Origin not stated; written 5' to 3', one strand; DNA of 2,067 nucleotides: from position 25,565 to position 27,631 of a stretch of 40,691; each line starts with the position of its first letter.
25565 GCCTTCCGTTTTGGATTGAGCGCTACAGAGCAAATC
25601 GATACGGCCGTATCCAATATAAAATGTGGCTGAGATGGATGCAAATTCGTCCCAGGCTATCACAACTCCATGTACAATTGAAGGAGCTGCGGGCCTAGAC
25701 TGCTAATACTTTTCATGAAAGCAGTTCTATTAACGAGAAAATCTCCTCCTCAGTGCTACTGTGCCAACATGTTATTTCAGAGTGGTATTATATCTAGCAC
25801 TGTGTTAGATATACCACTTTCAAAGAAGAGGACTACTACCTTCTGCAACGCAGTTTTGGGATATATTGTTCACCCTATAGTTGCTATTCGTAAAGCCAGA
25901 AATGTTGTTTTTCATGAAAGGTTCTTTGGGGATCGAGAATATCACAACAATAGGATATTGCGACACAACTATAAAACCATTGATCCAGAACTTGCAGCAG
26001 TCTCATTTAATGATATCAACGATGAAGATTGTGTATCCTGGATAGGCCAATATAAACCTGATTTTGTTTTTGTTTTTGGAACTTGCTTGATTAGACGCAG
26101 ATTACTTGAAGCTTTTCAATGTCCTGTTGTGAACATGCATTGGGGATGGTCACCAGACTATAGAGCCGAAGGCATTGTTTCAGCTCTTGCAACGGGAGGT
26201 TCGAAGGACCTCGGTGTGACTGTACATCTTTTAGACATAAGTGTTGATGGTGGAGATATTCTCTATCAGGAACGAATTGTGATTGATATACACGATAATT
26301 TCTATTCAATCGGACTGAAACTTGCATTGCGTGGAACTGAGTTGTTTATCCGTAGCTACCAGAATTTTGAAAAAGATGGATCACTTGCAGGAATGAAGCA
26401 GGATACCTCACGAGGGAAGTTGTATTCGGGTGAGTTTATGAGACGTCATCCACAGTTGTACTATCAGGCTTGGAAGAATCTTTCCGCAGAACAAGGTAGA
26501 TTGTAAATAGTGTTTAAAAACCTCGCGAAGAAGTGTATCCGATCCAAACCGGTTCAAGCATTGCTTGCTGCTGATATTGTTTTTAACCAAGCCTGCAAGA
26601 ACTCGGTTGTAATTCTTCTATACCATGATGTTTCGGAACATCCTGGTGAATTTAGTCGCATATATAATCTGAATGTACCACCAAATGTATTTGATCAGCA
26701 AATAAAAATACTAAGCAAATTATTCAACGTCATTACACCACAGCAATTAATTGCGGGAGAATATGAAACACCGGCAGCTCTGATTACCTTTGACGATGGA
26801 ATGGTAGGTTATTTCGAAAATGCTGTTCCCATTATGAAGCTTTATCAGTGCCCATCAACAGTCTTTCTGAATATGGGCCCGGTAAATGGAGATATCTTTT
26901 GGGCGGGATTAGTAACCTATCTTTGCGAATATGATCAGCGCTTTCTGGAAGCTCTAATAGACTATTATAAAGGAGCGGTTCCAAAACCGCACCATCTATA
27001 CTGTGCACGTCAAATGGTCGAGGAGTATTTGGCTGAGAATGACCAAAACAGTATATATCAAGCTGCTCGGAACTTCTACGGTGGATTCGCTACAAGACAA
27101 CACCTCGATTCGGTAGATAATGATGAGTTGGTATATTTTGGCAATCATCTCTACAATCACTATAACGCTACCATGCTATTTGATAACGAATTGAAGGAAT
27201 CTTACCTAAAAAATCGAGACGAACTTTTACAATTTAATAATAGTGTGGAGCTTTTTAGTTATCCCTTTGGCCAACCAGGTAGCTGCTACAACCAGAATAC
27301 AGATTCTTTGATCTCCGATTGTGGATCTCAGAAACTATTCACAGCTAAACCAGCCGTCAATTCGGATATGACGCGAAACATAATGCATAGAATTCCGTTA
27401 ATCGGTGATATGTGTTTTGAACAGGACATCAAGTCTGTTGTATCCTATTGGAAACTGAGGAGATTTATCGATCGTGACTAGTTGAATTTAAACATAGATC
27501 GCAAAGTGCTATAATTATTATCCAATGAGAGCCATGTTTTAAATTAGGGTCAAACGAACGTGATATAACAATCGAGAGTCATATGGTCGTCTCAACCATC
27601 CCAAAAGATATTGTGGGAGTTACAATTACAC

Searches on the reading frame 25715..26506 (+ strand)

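Call 14: search_protein_families(library=pfam, proteins=[window:25715-26506:+], max_evalue=0.00001)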
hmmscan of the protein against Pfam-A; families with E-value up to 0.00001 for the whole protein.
window:25715-26506:+ (263 aa): 1 family
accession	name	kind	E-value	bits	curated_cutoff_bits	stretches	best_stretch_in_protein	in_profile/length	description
PF00551.24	Formyl_trans_N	-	1.7e-10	41.4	26.1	1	100-212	65-178/181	Formyl transferase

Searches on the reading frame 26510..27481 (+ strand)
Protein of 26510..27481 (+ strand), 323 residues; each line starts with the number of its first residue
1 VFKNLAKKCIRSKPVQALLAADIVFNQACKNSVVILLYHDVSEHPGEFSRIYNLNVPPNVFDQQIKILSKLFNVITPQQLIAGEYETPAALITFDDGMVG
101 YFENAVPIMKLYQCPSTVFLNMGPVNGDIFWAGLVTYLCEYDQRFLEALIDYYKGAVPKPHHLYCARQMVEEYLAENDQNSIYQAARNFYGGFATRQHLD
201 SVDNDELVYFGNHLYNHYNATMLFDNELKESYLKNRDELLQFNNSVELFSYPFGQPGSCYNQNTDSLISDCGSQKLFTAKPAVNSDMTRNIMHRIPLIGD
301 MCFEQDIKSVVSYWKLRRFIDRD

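Call 14: search_protein_families(library=pfam, proteins=[window:26510-27481:+], max_evalue=0.00001)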
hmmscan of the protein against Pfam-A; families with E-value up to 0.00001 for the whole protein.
window:26510-27481:+ (323 aa): 1 family
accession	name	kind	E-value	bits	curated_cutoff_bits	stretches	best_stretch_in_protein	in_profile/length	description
PF01522.26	Polysacc_deac_1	-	7e-11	42.6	23.1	0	86-122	5-41/124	Polysaccharide deacetylase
